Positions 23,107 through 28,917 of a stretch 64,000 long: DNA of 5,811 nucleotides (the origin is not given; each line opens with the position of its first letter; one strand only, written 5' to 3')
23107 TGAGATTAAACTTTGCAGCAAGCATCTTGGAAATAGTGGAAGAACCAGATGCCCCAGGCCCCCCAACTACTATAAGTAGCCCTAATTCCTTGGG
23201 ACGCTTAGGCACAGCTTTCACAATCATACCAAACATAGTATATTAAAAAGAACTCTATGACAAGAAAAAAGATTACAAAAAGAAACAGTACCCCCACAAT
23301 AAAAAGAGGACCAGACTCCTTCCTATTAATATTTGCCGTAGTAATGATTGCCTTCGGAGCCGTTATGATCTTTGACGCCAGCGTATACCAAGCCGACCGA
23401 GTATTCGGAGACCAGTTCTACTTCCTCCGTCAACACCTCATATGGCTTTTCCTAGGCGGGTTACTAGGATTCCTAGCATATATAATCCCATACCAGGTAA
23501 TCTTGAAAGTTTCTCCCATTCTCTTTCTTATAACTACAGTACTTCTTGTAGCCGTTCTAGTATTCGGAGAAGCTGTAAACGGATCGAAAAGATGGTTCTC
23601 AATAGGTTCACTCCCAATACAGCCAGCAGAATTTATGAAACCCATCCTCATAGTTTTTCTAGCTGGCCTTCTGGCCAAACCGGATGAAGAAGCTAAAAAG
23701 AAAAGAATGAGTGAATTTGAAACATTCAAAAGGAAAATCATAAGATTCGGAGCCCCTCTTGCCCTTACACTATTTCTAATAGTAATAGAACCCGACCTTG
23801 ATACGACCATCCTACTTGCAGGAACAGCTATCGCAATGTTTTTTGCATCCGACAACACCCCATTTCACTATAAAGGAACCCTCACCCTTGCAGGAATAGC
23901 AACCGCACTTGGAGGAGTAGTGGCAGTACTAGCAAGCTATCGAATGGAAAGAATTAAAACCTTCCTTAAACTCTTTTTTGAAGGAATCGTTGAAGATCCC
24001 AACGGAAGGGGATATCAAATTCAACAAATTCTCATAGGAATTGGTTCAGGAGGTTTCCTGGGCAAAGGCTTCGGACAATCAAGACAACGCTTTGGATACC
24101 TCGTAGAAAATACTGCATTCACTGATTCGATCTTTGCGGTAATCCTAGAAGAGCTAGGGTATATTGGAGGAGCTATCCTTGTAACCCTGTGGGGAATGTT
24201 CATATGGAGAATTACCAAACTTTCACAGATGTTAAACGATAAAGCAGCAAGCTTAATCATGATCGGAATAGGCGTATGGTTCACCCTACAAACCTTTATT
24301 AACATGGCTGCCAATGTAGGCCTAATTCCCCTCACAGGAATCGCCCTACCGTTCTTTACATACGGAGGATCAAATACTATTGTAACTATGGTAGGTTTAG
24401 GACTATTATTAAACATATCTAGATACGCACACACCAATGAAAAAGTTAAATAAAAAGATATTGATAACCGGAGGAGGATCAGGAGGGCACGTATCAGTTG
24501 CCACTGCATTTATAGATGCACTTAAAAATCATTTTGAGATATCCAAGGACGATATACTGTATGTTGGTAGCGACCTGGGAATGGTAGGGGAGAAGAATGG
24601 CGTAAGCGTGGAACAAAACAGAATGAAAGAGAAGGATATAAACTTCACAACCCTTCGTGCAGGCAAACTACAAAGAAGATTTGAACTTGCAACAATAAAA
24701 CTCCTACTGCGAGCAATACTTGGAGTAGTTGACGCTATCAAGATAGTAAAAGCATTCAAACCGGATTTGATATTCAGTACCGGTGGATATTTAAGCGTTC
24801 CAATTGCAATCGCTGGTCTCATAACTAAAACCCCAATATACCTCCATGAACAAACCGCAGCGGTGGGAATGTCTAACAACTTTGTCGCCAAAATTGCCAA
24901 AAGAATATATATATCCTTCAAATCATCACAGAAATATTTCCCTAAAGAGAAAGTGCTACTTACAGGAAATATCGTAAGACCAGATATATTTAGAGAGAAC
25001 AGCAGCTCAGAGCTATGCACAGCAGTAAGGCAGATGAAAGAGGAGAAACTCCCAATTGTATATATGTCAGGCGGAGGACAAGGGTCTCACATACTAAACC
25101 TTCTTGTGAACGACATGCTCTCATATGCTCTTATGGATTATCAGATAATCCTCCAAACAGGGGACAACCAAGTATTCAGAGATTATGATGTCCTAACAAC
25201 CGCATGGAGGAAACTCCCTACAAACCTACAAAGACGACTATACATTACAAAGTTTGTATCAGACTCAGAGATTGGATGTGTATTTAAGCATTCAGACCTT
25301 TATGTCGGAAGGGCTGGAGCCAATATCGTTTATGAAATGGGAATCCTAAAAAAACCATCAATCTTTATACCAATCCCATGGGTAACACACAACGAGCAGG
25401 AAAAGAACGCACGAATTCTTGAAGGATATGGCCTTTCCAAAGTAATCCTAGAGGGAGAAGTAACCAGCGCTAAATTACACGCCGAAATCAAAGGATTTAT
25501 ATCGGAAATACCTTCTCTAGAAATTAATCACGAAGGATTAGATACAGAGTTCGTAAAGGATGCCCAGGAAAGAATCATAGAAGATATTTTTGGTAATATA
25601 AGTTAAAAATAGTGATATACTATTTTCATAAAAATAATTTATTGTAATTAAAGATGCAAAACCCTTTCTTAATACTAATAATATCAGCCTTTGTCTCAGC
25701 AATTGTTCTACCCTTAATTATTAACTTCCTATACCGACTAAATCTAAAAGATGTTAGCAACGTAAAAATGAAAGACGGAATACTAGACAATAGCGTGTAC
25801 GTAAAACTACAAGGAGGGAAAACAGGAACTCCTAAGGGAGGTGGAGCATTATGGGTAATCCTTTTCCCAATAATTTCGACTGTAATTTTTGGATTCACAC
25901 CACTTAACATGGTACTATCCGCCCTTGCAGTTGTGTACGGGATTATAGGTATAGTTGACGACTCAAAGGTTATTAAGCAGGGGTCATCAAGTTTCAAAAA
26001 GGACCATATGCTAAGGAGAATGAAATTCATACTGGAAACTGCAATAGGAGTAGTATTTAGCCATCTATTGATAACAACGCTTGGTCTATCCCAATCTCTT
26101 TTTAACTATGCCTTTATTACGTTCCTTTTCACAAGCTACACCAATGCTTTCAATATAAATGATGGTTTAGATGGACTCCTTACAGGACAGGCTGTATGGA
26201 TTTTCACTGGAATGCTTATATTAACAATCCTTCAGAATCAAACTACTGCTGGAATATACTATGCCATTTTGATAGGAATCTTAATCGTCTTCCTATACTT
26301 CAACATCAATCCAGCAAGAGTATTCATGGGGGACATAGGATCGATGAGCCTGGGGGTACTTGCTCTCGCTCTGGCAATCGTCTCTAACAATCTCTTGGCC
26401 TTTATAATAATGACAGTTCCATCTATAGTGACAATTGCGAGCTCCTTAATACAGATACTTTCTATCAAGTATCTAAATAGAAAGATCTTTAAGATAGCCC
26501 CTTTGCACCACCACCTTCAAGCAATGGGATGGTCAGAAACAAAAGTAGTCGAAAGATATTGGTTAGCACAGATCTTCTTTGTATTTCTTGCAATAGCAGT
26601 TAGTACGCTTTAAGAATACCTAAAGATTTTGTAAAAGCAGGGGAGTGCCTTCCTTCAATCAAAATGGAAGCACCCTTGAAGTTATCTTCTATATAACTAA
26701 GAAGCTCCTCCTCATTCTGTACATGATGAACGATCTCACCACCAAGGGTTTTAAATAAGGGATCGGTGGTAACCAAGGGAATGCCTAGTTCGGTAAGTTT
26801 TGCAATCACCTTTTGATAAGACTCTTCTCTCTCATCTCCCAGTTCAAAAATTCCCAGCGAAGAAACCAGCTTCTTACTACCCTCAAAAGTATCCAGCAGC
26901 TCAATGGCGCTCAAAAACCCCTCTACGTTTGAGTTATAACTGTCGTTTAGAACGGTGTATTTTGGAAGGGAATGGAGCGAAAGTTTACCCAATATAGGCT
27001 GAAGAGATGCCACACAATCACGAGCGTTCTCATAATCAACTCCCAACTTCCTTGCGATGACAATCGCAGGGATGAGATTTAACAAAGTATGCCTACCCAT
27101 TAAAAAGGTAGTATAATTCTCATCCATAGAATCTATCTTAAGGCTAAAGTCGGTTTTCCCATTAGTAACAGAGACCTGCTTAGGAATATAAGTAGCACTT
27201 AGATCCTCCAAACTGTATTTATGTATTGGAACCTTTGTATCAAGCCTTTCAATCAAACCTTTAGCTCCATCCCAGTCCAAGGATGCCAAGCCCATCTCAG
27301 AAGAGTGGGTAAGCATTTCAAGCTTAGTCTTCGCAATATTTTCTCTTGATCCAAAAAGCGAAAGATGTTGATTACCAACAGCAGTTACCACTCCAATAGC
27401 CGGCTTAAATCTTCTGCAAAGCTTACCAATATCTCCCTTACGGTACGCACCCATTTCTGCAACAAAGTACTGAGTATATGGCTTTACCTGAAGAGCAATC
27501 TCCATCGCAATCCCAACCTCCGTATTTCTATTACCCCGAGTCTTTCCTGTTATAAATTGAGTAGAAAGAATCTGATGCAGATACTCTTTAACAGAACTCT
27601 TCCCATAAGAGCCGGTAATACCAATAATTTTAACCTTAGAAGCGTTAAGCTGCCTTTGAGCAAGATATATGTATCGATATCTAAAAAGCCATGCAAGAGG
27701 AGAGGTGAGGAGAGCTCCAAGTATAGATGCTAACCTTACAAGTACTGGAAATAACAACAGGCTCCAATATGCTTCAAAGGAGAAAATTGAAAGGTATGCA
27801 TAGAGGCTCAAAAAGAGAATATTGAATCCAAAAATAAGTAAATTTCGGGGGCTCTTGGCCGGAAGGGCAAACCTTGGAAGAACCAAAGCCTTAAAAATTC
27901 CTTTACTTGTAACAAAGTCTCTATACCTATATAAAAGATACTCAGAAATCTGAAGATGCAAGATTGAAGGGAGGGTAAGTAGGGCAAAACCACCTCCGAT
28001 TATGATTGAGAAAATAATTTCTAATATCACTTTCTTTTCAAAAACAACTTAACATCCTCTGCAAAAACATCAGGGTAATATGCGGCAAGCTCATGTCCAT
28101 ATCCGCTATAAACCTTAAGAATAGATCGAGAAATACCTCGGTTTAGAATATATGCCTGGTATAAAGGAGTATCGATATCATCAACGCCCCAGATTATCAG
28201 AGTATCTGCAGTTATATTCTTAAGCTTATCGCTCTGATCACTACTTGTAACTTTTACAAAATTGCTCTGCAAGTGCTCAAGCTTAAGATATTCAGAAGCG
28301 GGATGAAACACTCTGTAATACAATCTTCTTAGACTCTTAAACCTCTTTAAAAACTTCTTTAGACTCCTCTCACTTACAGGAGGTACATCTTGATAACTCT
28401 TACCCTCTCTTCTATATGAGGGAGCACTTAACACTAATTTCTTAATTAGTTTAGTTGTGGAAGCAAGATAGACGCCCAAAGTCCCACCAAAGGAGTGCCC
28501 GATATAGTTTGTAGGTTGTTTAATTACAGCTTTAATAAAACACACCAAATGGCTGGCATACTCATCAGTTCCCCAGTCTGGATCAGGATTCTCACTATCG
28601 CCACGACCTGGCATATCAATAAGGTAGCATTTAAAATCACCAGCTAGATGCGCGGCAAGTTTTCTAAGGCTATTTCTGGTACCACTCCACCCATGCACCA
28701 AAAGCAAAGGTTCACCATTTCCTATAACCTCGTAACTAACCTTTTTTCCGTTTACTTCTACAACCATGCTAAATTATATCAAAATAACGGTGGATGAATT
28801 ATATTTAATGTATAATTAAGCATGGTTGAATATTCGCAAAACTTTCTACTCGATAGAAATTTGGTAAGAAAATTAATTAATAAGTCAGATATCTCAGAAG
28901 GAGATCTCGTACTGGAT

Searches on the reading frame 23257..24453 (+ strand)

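Call 89: search_protein_families(library=pfam, proteins=[window:23257-24453:+], max_evalue=0.0001)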
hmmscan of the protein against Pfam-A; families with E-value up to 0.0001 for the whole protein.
window:23257-24453:+ (398 aa): 1 family
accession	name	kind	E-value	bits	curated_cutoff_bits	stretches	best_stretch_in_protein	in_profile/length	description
PF01098.24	FTSW_RODA_SPOVE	-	5.4e-86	289.2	26.4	1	23-391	4-354/356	Cell cycle protein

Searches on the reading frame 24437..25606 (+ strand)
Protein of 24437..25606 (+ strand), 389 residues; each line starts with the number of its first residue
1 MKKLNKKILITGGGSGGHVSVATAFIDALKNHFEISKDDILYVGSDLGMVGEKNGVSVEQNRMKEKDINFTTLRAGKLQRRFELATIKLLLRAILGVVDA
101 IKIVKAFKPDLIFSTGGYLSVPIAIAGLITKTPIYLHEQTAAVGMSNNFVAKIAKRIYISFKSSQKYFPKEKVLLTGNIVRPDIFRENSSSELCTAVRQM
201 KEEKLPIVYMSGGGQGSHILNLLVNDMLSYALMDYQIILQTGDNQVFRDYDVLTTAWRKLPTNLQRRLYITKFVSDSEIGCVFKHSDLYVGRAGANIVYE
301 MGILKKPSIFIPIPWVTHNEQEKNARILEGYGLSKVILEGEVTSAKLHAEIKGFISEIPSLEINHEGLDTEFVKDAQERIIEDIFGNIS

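Call 89: search_protein_families(library=pfam, proteins=[window:24437-25606:+], max_evalue=0.0001)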
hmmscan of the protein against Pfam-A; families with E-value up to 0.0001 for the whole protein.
window:24437-25606:+ (389 aa): 2 families
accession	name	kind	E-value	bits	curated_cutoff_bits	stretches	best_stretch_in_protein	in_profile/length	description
PF03033.26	Glyco_transf_28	-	7.4e-23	81.6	26.2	1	8-159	1-139/139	Glycosyltransferase family 28 N-terminal domain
PF04101.22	Glyco_tran_28_C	-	5e-18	66.1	22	1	208-380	2-166/166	Glycosyltransferase family 28 C-terminal domain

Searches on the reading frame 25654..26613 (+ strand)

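Call 89: search_protein_families(library=pfam, proteins=[window:25654-26613:+], max_evalue=0.0001)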
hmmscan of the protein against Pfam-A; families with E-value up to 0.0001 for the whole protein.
window:25654-26613:+ (319 aa): 1 family
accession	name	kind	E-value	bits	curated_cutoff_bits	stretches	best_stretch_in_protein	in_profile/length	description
PF00953.26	Glycos_transf_4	-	1.3e-24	87.4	27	1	87-244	3-159/160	Glycosyl transferase family 4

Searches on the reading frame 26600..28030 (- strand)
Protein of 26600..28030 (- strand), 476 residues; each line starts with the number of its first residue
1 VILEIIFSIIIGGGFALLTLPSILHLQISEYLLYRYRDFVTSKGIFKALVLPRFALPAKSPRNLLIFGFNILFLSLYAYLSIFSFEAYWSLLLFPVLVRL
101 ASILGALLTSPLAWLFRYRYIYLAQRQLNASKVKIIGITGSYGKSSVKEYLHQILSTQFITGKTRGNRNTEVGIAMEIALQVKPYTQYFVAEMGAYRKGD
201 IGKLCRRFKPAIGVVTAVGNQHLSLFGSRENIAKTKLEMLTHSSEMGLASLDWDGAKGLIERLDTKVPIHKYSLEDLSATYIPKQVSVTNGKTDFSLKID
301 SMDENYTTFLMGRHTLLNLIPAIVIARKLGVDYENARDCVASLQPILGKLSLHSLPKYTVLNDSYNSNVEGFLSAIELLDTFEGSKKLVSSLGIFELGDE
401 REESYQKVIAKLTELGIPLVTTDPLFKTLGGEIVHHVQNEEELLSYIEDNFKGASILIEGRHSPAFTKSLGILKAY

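Call 89: search_protein_families(library=pfam, proteins=[window:26600-28030:-], max_evalue=0.0001)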
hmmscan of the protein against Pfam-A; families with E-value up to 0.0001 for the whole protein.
window:26600-28030:- (476 aa): 1 family
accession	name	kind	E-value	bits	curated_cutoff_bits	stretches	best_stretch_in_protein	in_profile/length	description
PF08245.18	Mur_ligase_M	-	9.8e-29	101.2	24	1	138-325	1-199/200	Mur ligase middle domain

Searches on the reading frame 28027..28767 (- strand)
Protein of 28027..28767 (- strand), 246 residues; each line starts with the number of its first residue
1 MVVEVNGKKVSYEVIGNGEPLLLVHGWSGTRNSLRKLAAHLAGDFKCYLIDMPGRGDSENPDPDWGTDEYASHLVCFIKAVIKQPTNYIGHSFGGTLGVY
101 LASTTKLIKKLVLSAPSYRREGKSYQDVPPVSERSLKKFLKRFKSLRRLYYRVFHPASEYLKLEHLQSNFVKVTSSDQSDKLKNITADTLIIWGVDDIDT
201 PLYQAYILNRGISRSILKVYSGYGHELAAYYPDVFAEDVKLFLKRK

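Call 89: search_protein_families(library=pfam, proteins=[window:28027-28767:-], max_evalue=0.0001)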
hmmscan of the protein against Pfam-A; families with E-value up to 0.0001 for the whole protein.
window:28027-28767:- (246 aa): 4 families
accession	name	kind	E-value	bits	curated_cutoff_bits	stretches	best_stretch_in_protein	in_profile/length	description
PF00561.26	Abhydrolase_1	-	4.7e-25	89.1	25.8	1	20-159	2-136/245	alpha/beta hydrolase fold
PF12697.13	Abhydrolase_6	-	8.9e-19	69.4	26.3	1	21-237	1-216/217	Alpha/beta hydrolase family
PF12146.15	Hydrolase_4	-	1.8e-11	44.2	27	1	21-191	7-164/239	Serine aminopeptidase, S33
PF00975.26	Thioesterase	-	3.8e-06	27.7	26.4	1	20-143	2-125/226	Thioesterase domain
